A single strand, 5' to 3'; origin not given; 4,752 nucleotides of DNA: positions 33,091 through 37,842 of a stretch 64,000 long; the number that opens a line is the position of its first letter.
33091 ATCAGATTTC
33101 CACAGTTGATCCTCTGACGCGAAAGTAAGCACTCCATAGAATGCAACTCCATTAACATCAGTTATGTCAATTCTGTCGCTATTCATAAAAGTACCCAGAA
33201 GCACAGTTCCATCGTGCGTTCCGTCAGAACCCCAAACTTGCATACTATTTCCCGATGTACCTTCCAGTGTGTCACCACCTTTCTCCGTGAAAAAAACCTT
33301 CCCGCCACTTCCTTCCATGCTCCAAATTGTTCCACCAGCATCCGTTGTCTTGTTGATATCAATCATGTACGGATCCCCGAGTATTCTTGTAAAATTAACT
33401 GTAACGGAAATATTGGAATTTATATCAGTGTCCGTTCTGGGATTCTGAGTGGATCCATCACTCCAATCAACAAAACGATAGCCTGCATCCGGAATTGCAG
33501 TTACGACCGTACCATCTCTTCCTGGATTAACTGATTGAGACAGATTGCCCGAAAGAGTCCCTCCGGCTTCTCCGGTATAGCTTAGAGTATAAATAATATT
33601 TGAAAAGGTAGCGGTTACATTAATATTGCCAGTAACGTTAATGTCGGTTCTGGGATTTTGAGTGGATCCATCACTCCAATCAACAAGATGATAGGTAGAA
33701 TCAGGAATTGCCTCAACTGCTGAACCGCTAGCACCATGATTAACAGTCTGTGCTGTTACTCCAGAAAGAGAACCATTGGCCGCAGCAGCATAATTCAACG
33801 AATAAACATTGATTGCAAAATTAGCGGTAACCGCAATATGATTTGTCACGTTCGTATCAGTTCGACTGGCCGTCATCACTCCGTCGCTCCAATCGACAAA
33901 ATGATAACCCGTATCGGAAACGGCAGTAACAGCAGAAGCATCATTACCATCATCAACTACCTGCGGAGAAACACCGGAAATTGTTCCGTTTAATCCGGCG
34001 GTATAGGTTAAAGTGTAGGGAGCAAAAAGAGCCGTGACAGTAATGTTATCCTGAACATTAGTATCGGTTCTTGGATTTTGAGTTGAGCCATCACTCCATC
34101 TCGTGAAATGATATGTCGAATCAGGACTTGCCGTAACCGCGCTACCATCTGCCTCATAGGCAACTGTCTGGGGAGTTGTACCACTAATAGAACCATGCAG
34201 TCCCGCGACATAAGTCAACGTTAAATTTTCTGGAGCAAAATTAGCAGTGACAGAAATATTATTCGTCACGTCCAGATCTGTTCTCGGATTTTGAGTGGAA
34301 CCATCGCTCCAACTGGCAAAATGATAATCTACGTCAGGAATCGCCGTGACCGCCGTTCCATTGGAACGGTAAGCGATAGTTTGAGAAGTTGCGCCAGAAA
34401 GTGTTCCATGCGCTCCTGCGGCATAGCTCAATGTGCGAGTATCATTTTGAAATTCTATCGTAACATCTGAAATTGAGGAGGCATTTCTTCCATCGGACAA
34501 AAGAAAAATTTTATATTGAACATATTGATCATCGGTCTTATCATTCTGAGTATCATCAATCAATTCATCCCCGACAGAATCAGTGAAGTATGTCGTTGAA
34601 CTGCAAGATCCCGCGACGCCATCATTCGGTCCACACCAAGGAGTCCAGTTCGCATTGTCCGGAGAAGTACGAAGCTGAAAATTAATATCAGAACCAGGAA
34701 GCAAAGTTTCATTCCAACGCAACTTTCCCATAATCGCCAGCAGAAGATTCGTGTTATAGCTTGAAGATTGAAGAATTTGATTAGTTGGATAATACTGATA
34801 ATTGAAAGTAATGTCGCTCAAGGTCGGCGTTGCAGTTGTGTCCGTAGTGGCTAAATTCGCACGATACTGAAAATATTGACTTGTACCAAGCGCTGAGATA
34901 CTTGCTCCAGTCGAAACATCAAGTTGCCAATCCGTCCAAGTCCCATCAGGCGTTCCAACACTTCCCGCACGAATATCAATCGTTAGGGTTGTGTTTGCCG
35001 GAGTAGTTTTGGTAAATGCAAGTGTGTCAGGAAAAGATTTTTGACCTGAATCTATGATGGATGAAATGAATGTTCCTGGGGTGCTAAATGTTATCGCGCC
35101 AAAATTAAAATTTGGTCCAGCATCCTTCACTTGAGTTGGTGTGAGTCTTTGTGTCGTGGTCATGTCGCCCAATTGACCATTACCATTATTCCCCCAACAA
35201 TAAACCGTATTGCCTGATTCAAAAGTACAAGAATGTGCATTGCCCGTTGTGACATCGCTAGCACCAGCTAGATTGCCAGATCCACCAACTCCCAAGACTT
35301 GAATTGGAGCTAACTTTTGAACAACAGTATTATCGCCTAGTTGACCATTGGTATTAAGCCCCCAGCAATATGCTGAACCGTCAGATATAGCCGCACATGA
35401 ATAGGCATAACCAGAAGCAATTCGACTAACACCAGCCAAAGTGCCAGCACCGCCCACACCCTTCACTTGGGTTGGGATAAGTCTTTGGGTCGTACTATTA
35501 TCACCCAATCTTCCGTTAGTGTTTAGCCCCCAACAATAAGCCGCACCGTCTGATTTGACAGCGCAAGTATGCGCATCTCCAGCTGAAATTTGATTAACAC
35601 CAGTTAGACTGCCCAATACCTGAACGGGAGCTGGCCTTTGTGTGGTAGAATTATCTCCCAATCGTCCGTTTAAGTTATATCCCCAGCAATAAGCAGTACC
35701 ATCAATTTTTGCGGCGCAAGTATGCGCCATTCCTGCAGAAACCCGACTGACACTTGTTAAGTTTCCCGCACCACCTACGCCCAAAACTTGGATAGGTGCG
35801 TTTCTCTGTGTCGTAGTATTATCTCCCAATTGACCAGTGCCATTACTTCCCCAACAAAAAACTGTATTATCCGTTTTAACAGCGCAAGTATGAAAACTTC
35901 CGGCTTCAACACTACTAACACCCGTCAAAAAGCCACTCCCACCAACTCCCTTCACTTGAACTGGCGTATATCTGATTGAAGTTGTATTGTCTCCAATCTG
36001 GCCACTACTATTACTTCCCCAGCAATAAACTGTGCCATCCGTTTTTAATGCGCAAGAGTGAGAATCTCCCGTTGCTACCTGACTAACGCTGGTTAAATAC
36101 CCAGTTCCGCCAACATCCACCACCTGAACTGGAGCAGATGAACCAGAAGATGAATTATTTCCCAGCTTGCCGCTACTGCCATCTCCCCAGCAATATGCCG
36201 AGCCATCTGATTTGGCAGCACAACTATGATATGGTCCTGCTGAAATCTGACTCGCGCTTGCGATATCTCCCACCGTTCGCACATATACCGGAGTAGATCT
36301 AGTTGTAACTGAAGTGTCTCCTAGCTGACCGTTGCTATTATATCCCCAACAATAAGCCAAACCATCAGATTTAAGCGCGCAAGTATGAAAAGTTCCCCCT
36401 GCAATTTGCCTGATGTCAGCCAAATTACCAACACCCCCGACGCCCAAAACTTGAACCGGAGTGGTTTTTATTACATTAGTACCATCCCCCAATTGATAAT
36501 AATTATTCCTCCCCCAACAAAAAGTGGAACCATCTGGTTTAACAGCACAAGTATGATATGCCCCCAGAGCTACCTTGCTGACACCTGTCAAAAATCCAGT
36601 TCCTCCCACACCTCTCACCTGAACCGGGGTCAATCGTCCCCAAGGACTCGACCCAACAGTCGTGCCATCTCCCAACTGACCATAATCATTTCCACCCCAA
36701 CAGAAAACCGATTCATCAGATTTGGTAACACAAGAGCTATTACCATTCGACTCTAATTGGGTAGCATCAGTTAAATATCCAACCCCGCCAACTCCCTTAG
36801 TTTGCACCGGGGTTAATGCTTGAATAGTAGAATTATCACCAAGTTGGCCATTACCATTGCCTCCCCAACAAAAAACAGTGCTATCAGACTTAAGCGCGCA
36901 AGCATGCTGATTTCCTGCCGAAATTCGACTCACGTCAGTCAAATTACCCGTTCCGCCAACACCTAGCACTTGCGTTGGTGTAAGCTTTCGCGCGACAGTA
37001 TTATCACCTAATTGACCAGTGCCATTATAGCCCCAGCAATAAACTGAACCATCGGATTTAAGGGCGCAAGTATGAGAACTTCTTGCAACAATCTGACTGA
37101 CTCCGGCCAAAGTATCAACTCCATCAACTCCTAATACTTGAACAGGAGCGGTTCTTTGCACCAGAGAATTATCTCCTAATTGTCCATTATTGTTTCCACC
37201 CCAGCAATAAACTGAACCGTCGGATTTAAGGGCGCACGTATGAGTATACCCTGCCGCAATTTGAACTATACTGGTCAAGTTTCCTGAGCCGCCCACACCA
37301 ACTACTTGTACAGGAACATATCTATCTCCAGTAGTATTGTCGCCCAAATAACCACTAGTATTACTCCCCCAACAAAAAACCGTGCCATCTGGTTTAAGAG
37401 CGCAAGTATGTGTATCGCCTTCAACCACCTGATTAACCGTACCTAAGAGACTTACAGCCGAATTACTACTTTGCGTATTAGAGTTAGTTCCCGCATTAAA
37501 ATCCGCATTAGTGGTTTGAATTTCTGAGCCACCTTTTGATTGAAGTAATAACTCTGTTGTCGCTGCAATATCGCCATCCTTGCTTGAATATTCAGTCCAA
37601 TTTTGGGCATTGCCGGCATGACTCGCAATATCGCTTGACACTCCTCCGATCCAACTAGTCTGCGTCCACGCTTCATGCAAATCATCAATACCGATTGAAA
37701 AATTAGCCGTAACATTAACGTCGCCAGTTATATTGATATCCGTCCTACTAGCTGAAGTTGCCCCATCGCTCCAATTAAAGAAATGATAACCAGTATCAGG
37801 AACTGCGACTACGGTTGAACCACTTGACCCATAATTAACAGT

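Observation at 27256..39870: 12.6-kb single gene for a ~4200-aa modular surface protein combining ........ repeats, Flg_new repeats and a 14-blade RCC1 propeller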

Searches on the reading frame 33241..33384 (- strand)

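Call 53: search_protein_families(library=pfam, proteins=[window:33241-33384:-], max_evalue=1)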
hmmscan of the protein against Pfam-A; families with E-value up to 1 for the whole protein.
window:33241-33384:- (48 aa): 1 family
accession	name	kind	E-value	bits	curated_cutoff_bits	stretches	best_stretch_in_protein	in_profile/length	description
PF07790.16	Pilin_N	-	0.16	13.3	25.2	1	12-42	36-66/78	Archaeal Type IV pilin, N-terminal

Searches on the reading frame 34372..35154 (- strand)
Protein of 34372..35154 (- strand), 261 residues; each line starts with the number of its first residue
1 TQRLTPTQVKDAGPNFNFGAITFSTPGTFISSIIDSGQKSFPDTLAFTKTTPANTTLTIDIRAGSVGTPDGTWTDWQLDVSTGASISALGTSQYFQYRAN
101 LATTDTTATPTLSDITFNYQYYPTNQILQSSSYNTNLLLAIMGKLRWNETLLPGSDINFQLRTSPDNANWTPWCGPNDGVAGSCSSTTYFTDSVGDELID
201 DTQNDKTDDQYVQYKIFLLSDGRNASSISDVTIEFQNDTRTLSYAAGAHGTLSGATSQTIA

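Call 53: search_protein_families(library=pfam, proteins=[window:34441-35076:-], max_evalue=1)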
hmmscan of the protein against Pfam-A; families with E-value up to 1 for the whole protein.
window:34441-35076:- (212 aa): 1 family
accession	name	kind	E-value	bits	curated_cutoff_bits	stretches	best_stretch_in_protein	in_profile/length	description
PF08400.16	phage_tail_N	-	0.034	14.6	26.6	1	159-207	29-77/134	Prophage tail fibre N-terminal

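Call 69: search_solved_structures(query=window:34441-35076:-, max_evalue=10)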
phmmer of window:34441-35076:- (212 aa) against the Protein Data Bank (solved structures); distinct sequences matched with E-value up to 10: 7.
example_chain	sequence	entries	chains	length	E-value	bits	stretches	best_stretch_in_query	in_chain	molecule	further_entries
2cow_A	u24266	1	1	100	0.56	13.3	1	37-71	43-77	Kinesin-like protein KIF13B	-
8cr5_B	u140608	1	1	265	0.62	13.2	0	37-67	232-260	Interleukin-12 receptor subunit beta-1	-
9e7m_Ta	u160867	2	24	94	0.66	13.1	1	159-207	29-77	Tail fiber protein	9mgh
2ipa_A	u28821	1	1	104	0.81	12.8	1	130-189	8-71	Thioredoxin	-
2voc_A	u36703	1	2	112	0.99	12.5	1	130-189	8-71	THIOREDOXIN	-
2erj_B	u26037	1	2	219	2.2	11.3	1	111-150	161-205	Interleukin-2 receptor beta chain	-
7s2s_B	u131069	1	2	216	2.7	11.1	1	111-150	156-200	Interleukin-2 receptor subunit beta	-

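Call 83: find_homologous_proteins(query=window:34372-35154:-, max_evalue=0.001)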
Query window:34372-35154:- (261 aa): 3 proteins with E <= 0.001 among 817 candidates.
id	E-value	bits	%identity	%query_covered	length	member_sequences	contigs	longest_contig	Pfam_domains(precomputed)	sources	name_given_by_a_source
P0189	2.2e-12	65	45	37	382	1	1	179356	PF13573.13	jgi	jgi:hypothetical protein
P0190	2.3e-9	55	45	34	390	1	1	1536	PF13573.13,PF18962.8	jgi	jgi:hypothetical protein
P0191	1.1e-5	43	26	36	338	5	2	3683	-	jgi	-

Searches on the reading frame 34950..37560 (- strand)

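Call 42: predict_structure(protein=window:34950-37560:-)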
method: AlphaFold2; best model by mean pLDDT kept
length: 870 residues; sequences in the alignment: 1
mean_pLDDT: 30.1   pTM: 0.24
mean pLDDT of the five models: 30.1, 27.1, 26.0, 25.8, 25.2
residues with pLDDT >= 90: 0; 70-90: 0; 50-70: 0; < 50: 870
segments of 3 or more residues with pLDDT < 50: 1-870
pLDDT, mean of each block of 10 residues (from residue 1): 29 30 30 28 32 37 34 32 28 32 29 33 32 26 32 30 35 35 32 25 32 32 36 36 27 24 26 31 33 28 25 25 29 31 31 28 26 27 26 33 34 30 22 25 30 32 29 27 29 29 31 32 29 29 33 30 30 28 27 30 30 27 28 27 26 32 32 34 29 23 27 29 33 37 31 24 28 32 35 34 25 29 34 36 32 38 34
secondary structure, 60 per line:
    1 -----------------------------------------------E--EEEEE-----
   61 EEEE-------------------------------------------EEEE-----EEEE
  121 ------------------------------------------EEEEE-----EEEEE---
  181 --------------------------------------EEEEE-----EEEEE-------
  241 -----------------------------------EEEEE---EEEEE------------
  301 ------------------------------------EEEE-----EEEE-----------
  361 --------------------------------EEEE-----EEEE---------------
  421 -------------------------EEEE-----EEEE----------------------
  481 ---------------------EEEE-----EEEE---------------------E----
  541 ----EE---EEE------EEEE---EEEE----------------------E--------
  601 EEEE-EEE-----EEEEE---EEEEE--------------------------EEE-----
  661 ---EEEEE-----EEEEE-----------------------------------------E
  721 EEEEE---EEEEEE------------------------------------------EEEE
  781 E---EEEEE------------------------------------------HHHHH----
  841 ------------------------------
elements in order (helices of 4 or more, strands of 3 or more residues): E51-55 E61-64 E108-111 E117-120 E163-167 E173-177 E219-223 E229-233 E276-280 E284-288 E337-340 E346-349 E393-396 E402-405 E446-449 E455-458 E502-505 E511-514 E550-552 E559-562 E566-569 E601-604 E606-608 E614-618 E622-626 E653-655 E664-668 E674-678 E720-725 E729-734 E777-781 E785-789 H832-836

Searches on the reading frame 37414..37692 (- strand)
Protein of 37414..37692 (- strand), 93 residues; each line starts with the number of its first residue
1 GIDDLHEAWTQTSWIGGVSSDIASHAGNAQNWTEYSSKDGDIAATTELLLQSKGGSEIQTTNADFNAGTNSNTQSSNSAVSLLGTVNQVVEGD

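Call 53: search_protein_families(library=pfam, proteins=[window:37414-37692:-], max_evalue=1)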
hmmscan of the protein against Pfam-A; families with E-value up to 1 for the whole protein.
window:37414-37692:- (93 aa): 0 families
